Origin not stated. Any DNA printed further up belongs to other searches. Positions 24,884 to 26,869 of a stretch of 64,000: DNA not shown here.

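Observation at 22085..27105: Polytopic-membrane HerA/FtsK-like ATPase divergently paired with an Lhr-type helicase: candidate membrane DNA-translocation module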

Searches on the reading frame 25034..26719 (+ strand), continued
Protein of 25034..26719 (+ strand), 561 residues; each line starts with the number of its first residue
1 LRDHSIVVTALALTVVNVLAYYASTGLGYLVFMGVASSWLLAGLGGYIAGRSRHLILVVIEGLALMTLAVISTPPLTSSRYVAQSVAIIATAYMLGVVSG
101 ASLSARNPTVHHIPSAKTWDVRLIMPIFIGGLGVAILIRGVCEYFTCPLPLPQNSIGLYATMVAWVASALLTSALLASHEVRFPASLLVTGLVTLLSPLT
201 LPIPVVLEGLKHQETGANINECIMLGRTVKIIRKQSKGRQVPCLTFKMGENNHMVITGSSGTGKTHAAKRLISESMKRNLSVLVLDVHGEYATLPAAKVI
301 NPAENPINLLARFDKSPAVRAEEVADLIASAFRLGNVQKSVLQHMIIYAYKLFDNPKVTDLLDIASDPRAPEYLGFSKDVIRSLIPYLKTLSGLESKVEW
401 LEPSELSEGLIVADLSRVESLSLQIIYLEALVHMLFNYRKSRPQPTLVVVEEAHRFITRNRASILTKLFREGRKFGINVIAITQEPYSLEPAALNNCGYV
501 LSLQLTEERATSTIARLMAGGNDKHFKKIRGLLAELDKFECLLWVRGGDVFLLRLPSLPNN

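Call 48: find_homologous_proteins(query=A3, max_evalue=1e-10)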
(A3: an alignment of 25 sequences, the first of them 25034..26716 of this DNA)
Query A3 (25 sequences) (561 aa, profile of the alignment): 111 proteins with E <= 1e-10 among 8000 candidates.
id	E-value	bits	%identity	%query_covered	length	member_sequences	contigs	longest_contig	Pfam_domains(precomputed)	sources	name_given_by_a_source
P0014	2.9e-157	543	35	96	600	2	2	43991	PF10412.16,PF01935.24,PF13401.13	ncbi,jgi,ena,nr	ncbi:MAG: hypothetical protein B6U73_00595 [Desulfurococcales archaeon ex4484_204]|nr:MAG: hypotheti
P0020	8.2e-157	542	34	97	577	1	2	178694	PF10412.16,PF19044.7,PF01935.24,PF05872.19,PF13401.13,PF12846.14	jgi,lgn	jgi:energy-coupling factor transporter ATP-binding protein EcfA2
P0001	4.1e-155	536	100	100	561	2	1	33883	PF10412.16,PF01935.24,PF00004.36,PF13401.13,PF12846.14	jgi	-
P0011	2.2e-151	524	45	98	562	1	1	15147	PF10412.16,PF01935.24,PF00004.36,PF13401.13,PF12846.14,PF20720.4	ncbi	-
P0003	4.3e-150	519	85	99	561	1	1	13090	PF10412.16,PF01935.24,PF00004.36,PF13401.13,PF12846.14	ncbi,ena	-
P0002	1.2e-149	518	86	99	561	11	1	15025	PF10412.16,PF01935.24,PF00004.36,PF13401.13,PF12846.14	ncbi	-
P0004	1.8e-149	517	85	99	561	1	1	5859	PF10412.16,PF01935.24,PF12846.14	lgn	-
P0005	2.6e-148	513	83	99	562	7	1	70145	PF10412.16,PF01935.24,PF00004.36,PF13401.13,PF12846.14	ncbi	-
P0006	4.9e-148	513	76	100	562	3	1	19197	PF10412.16,PF01935.24,PF00004.36,PF12846.14,PF20720.4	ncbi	-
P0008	6.2e-146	506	77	99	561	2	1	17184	PF10412.16,PF19044.7,PF01935.24,PF12846.14,PF20720.4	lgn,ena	-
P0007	8.1e-145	502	77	99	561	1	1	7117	PF10412.16,PF19044.7,PF01935.24,PF00004.36,PF13401.13,PF12846.14,PF20720.4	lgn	-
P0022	1.8e-143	497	30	71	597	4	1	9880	PF00270.36,PF00437.27,PF00004.36,PF13401.13,PF12846.14,PF05673.20,PF13191.13,PF03205.21,PF10412.16,PF01656.30,PF01935.24,PF12775.14,PF25199.2,PF20720.4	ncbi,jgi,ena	-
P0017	2.0e-141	491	40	64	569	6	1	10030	PF10412.16,PF01935.24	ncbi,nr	ncbi:MAG: ATP-binding protein [Desulfurococcales archaeon]|nr:ATP-binding protein [Desulfurococcales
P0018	2.7e-138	480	40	65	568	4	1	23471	PF10412.16,PF01935.24,PF05872.19,PF13401.13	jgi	-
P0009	8.1e-138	479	74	99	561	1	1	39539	PF10412.16,PF19044.7,PF01935.24,PF00004.36,PF13401.13,PF20720.4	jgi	-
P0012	1.9e-125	438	43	99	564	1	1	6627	PF01935.24,PF05872.19,PF20720.4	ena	-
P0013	2.2e-124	434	44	98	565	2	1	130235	PF01935.24,PF05872.19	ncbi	-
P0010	1.8e-113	398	89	57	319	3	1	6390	PF10412.16,PF19044.7,PF01935.24,PF00004.36,PF13401.13,PF12846.14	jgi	-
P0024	8.2e-112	393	30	66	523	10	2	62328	PF10412.16,PF01935.24,PF05872.19,PF13401.13,PF12846.14,PF13191.13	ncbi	-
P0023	1.1e-104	369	30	69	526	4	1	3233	PF10412.16,PF01935.24,PF05872.19,PF13401.13,PF13191.13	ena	-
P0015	2.1e-97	345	33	92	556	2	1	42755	PF10412.16,PF01935.24,PF13401.13,PF12846.14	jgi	-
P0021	2.4e-91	325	37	67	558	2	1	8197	PF10412.16,PF01935.24,PF13401.13,PF13191.13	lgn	-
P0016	3.1e-91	325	33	90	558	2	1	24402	PF10412.16,PF01935.24,PF13401.13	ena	-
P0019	8.2e-81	291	32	99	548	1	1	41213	PF10412.16,PF01935.24,PF13401.13,PF25199.2,PF13191.13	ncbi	-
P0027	5.9e-36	142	41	11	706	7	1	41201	PF01935.24,PF05872.19,PF01580.25,PF04851.22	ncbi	-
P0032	9.8e-35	138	45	10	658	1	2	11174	PF01935.24,PF05872.19,PF01580.25,PF04851.22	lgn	-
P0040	7.7e-34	135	23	48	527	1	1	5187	PF01935.24,PF05872.19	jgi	-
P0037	6.4e-32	129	26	49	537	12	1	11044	PF01935.24,PF05872.19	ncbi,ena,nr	ncbi:MAG TPA: ATP-binding protein [Candidatus Bathyarchaeota archaeon]|nr:ATP-binding protein [Candi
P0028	2.5e-31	127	24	48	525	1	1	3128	PF01935.24,PF12846.14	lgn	-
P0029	5.7e-31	126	25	48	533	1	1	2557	PF01935.24,PF05872.19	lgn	-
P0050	7.8e-31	125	25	48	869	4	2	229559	PF01935.24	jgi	jgi:DNA helicase HerA-like ATPase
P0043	1.1e-30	125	33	17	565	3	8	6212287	PF10412.16,PF01935.24,PF05872.19,PF01580.25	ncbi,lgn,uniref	ncbi:ATP-binding protein [Mycolicibacterium senegalense]|uniref:ATP-binding protein n=1 Tax=Mycolici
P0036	3.2e-30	123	34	17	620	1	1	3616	PF10412.16,PF01935.24,PF05872.19,PF12846.14,PF01580.25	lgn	-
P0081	3.6e-30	123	27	42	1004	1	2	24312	PF13538.13,PF10412.16,PF01935.24,PF13361.13,PF13245.13,PF13401.13,PF00580.28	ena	-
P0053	2.3e-29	121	26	45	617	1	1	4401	PF10412.16,PF01935.24,PF09378.17,PF05872.19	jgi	-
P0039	2.8e-29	120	27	50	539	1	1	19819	PF01935.24,PF05872.19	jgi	jgi:DNA helicase HerA-like ATPase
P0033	5.7e-29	119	33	17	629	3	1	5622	PF10412.16,PF01935.24,PF05872.19,PF01580.25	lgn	-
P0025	5.9e-29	119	38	13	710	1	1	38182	PF01935.24,PF05872.19,PF02534.21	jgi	jgi:DNA helicase HerA-like ATPase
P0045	8.2e-29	119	24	45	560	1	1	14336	PF10412.16,PF01935.24,PF05872.19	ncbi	-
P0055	1.3e-27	115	33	20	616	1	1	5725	PF10412.16,PF01935.24,PF05872.19,PF01580.25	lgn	-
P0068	1.3e-27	115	36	11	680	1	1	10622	PF01935.24,PF05872.19,PF13619.12,PF01580.25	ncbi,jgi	jgi:DNA helicase HerA-like ATPase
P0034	2.0e-27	114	37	13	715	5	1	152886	PF01935.24,PF05872.19,PF02534.21,PF04851.22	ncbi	-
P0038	4.7e-27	113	40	13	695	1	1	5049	PF01935.24,PF05872.19,PF02534.21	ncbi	ncbi:MAG: ATP-binding protein [Pyrodictiaceae archaeon]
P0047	5.7e-27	113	25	47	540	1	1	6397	PF01935.24,PF05872.19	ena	-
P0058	5.8e-27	113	33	16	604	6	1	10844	PF10412.16,PF01935.24,PF05872.19,PF01580.25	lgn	-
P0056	5.9e-27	113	32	20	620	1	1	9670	PF10412.16,PF01935.24,PF05872.19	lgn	-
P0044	6.1e-27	113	29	20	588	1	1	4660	PF01935.24,PF05872.19,PF01580.25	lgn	-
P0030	6.8e-27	112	23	50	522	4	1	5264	PF01935.24,PF09378.17,PF05872.19,PF12846.14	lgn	-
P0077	1.3e-26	111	24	47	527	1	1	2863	PF10412.16,PF01935.24,PF05872.19,PF12846.14,PF01580.25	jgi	jgi:DNA helicase HerA-like ATPase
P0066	1.6e-26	111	23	51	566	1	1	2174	PF01935.24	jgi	jgi:uncharacterized protein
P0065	1.7e-26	111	23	51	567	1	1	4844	PF01935.24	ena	-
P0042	2.0e-26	111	30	14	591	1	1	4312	PF01935.24,PF05872.19,PF01580.25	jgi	jgi:uncharacterized protein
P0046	3.8e-26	110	24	47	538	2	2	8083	PF10412.16,PF01935.24,PF05872.19,PF12846.14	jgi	-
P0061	4.1e-26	110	31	17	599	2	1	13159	PF01935.24,PF05872.19,PF01580.25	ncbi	-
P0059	5.1e-26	110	32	16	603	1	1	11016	PF01935.24,PF05872.19,PF01580.25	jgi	jgi:hypothetical protein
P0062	5.5e-26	109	33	16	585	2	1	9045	PF10412.16,PF01935.24,PF05872.19,PF01580.25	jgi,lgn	jgi:hypothetical protein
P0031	7.4e-26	109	34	13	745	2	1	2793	PF01935.24,PF05872.19,PF02534.21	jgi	-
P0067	9.3e-26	109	29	19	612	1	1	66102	PF01935.24,PF05872.19,PF01580.25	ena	-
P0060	1.1e-25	108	29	20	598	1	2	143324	PF10412.16,PF01935.24,PF05872.19,PF01580.25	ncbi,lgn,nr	ncbi:MAG TPA: ATP-binding protein [Rhizomicrobium sp.]|nr:ATP-binding protein [Rhizomicrobium sp.]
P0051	1.2e-25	108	23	48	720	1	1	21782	PF01935.24,PF05872.19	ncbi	ncbi:MAG: helicase HerA domain-containing protein [Thermoplasmatota archaeon]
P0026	3.2e-25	107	39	10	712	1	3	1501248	PF01935.24,PF05872.19,PF02534.21,PF01580.25,PF04434.23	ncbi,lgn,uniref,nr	ncbi:hypothetical protein CF15_07235 [Pyrodictium occultum]|uniref:SWIM-type domain-containing prote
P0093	2.3e-24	104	33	12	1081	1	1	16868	PF01935.24,PF05872.19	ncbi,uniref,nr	ncbi:hypothetical protein Aph01nite_77440 [Acrocarpospora phusangensis]|uniref:Helicase HerA central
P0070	2.5e-24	104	30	18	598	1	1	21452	PF10412.16,PF01935.24,PF05872.19,PF01580.25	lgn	-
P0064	2.7e-22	97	27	45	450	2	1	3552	PF01935.24,PF05872.19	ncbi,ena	-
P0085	3.6e-22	97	32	16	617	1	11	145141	PF01935.24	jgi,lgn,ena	-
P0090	3.9e-22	97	26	18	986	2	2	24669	PF01935.24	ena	-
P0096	4.0e-22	97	28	17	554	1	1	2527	PF01935.24,PF09378.17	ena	-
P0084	6.9e-22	96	23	17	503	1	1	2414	PF10412.16,PF01935.24,PF01580.25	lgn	-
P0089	1.0e-21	95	21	48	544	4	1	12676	PF01935.24,PF09378.17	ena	-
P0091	1.7e-21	95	27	14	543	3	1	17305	PF01935.24,PF09378.17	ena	-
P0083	2.2e-21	94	27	20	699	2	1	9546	PF01935.24,PF01580.25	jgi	jgi:hypothetical protein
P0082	2.4e-21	94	27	20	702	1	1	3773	PF01935.24,PF01580.25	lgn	-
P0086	8.9e-21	92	32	16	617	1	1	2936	PF01935.24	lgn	-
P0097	9.7e-21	92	21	46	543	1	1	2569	PF01935.24,PF09378.17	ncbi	-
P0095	1.0e-20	92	27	13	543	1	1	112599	PF01935.24,PF09378.17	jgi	jgi:DNA helicase HerA-like ATPase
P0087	1.1e-20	92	32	16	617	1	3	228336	PF01935.24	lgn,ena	-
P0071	1.1e-20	92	34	18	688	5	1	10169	PF01935.24,PF01580.25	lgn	-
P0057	6.8e-20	89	24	46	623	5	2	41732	PF01935.24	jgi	jgi:DNA helicase HerA-like ATPase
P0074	6.9e-20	89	29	22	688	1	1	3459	PF01935.24,PF01580.25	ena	-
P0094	7.2e-20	89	22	46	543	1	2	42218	PF01935.24,PF09378.17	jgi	jgi:DNA helicase HerA-like ATPase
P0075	7.4e-20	89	27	19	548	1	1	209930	PF01935.24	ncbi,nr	ncbi:ATP-binding protein [SAR202 cluster bacterium AC-409-J13_OGT_754m]|nr:ATP-binding protein [SAR2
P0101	1.2e-19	88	29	17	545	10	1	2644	PF01935.24,PF09378.17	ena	-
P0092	2.1e-19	88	27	18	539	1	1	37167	PF01935.24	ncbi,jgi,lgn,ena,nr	ncbi:MAG TPA: ATP-binding protein [Dehalococcoidia bacterium]|nr:ATP-binding protein [Dehalococcoidi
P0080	4.1e-19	87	22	50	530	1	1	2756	PF01935.24,PF09378.17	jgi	-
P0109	4.1e-19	87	27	17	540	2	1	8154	PF01935.24,PF09378.17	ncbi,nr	ncbi:MAG: ATP-binding protein [Chloroflexi bacterium]|nr:ATP-binding protein [Chloroflexota bacteriu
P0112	1.2e-18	85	22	50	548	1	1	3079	PF01935.24,PF09378.17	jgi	-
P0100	1.2e-18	85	24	22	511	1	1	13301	PF10412.16,PF01935.24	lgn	-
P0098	9.4e-18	82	23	48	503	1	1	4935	PF01935.24,PF01580.25,PF04851.22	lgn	-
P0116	1.4e-17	82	22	46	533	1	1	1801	PF01935.24,PF09378.17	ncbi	-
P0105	1.5e-17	82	29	14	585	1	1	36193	PF01935.24,PF01580.25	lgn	-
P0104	2.0e-17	81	29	14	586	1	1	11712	PF01935.24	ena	-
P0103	6.2e-17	80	30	14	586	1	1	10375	PF01935.24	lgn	-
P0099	6.5e-17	80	28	14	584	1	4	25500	PF01935.24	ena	-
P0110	8.7e-17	79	30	14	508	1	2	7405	PF01935.24,PF01580.25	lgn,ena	-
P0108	9.1e-17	79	30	14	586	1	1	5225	PF01935.24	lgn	-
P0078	1.1e-16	79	38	10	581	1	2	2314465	PF01935.24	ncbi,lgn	-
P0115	1.3e-16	78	26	17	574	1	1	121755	PF01935.24,PF09378.17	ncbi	-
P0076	7.2e-16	76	22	50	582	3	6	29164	PF01935.24,PF09378.17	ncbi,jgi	-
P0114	9.8e-16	76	21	50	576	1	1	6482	PF01935.24,PF09378.17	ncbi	ncbi:MAG: DUF87 domain-containing protein [Microcystaceae cyanobacterium]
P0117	1.1e-15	75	28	17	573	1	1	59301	PF01935.24,PF09378.17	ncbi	-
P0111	1.4e-15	75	30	20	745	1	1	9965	PF01935.24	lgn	-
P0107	1.8e-15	75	26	29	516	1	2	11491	PF01935.24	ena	-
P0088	2.4e-15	74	25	22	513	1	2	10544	PF10412.16,PF01935.24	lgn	-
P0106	3.9e-15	74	26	29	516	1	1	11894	PF01935.24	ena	-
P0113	5.2e-15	73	22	50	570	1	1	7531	PF01935.24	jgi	jgi:uncharacterized protein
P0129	9.9e-15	72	22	20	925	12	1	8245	PF01935.24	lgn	-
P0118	9.4e-13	66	28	21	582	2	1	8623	PF01935.24,PF09378.17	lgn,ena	-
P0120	7.7e-12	63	38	7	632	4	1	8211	PF10412.16,PF01935.24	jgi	-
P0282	1.2e-11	62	26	19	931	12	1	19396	PF01935.24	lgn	-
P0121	1.7e-11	62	34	7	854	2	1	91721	PF10412.16,PF01935.24,PF02534.21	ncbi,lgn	ncbi:MAG: type IV secretion system DNA-binding domain-containing protein [candidate division WOR-3 b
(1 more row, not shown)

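Call 49: list_cluster_members(proteins=[P0141, P0143, P0144, P0146, P0150, P0152, P0153, P0154, P0156, P0157])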
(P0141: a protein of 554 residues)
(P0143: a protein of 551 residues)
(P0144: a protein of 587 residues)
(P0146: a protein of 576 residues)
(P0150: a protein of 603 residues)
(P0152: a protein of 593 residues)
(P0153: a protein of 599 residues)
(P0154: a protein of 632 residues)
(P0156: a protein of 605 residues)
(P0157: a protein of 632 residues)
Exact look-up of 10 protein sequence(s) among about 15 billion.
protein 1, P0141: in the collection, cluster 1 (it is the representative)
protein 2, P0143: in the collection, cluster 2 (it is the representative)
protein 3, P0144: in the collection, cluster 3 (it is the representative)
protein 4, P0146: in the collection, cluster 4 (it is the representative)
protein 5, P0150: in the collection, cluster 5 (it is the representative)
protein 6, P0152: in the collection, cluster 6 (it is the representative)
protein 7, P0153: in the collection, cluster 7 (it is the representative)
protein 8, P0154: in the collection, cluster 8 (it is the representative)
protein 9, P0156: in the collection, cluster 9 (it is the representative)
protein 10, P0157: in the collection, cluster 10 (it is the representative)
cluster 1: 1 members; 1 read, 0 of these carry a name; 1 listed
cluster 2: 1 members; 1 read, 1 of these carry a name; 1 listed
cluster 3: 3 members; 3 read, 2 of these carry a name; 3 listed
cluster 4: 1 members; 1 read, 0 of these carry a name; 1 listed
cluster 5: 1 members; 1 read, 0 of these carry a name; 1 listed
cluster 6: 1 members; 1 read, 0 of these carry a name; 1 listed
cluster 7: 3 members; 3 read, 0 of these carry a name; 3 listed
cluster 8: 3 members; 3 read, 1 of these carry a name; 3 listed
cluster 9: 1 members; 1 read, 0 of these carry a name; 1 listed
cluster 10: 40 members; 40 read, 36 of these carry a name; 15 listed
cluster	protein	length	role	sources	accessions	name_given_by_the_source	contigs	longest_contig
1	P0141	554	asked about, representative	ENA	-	-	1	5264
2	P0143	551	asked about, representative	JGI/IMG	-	hypothetical protein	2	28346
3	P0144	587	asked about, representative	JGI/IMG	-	-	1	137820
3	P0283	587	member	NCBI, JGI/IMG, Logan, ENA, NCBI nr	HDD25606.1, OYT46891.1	MAG TPA: ATP-binding protein [Acidilobales archaeon] | MAG: hypothetical protein B6U85_06725 [Desulfurococcales archaeon ex4484_42]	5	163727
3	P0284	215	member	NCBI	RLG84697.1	MAG: hypothetical protein DRO18_06890, partial [Thermoprotei archaeon]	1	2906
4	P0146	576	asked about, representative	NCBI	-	-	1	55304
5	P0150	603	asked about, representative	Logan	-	-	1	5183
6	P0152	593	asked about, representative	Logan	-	-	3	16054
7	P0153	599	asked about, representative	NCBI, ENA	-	-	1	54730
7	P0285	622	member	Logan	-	-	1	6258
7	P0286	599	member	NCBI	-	-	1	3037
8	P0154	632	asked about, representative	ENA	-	-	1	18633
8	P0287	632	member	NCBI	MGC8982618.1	MAG: ATP-binding protein [Desulfurococcaceae archaeon]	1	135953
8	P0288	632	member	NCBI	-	-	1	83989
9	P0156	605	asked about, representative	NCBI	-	-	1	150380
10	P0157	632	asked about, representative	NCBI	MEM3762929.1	MAG: ATP-binding protein [Desulfurococcaceae archaeon]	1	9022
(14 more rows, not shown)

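Call 50: list_cluster_members(proteins=[P0159, P0161, P0165, P0168, P0175, P0176, P0181, P0196, P0232, P0260])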
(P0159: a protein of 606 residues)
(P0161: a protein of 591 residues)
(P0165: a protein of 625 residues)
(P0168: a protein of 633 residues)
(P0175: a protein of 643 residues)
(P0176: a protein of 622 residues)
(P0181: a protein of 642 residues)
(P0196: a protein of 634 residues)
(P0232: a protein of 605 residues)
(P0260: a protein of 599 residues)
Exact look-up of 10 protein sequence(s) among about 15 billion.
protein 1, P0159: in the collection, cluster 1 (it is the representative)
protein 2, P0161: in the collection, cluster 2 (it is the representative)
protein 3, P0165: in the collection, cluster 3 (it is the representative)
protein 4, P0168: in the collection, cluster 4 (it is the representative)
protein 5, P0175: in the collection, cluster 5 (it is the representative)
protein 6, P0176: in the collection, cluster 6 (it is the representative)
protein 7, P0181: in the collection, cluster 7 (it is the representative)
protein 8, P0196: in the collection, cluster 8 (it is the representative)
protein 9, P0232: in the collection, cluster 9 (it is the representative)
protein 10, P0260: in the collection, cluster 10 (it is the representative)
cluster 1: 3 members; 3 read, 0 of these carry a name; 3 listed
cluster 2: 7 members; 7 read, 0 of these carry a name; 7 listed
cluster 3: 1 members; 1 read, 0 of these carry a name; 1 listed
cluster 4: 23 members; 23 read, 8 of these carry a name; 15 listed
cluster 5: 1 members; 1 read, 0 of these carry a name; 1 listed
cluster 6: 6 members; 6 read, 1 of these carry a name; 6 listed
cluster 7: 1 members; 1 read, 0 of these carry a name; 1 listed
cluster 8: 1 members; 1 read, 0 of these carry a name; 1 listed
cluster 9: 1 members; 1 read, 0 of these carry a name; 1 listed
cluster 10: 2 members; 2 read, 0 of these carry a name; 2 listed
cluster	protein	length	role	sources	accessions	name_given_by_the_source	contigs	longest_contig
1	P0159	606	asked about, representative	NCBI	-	-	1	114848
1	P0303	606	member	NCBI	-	-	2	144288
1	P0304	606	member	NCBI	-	-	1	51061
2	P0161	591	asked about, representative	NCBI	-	-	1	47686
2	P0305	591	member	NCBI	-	-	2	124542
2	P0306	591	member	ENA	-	-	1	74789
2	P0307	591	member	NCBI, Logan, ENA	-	-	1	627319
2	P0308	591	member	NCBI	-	-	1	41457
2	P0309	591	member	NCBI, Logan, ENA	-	-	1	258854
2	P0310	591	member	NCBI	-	-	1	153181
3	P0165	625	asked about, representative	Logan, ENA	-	-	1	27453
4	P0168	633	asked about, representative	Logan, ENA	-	-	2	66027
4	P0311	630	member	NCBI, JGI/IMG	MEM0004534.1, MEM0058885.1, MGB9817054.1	MAG: DUF87 domain-containing protein [Desulfurococcaceae archaeon]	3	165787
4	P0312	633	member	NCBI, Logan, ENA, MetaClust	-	\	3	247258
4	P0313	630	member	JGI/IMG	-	energy-coupling factor transporter ATP-binding protein EcfA2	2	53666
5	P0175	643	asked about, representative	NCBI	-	-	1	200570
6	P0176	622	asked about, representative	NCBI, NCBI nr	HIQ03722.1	MAG TPA: ATP-binding protein [Desulfurococcales archaeon] | ATP-binding protein [Desulfurococcales archaeon]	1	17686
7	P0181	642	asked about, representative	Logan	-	-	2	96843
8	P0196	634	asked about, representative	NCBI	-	-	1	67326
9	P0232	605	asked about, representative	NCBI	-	-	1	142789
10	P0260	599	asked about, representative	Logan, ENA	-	-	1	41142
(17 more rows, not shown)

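Call 51: find_encoding_contigs(protein=P0144, flank=6000, max_places=1)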
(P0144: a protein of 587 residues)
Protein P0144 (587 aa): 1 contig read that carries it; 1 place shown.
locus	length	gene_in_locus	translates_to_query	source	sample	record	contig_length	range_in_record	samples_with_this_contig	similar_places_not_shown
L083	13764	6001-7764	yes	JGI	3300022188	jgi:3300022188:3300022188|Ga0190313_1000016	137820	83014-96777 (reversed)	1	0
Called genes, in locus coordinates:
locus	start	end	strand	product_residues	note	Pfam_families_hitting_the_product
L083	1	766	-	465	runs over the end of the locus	PF27251:CedA1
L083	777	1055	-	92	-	PF27251:CedA1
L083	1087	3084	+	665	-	PF12797:Fer4_2 (faint), PF13237:Fer4_10 (faint), PF13534:Fer4_17 (faint), PF01507:PAPS_reduct, PF00037:Fer4 (faint), PF13183:Fer4_8 (faint), PF12838:Fer4_7, PF14697:Fer4_21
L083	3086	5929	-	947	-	PF00270:DEAD, PF04851:ResIII (faint), PF00271:Helicase_C, PF19306:WHD_Lhr, PF08494:DEAD_assoc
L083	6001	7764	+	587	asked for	PF01935:DUF87, PF12846:AAA_10 (faint), PF19044:P-loop_TraG (faint), PF10412:TrwB_AAD_bind (faint), PF13401:AAA_22 (faint)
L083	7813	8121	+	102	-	-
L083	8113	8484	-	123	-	-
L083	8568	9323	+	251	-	PF00705:PCNA_N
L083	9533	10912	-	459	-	PF00202:Aminotran_3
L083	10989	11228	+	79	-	-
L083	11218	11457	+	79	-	-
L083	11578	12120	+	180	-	-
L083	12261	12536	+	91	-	PF01918:Alba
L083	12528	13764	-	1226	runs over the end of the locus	PF17915:zf_Rg, PF00270:DEAD, PF04851:ResIII, PF01751:Toprim, PF01131:Topoisom_bac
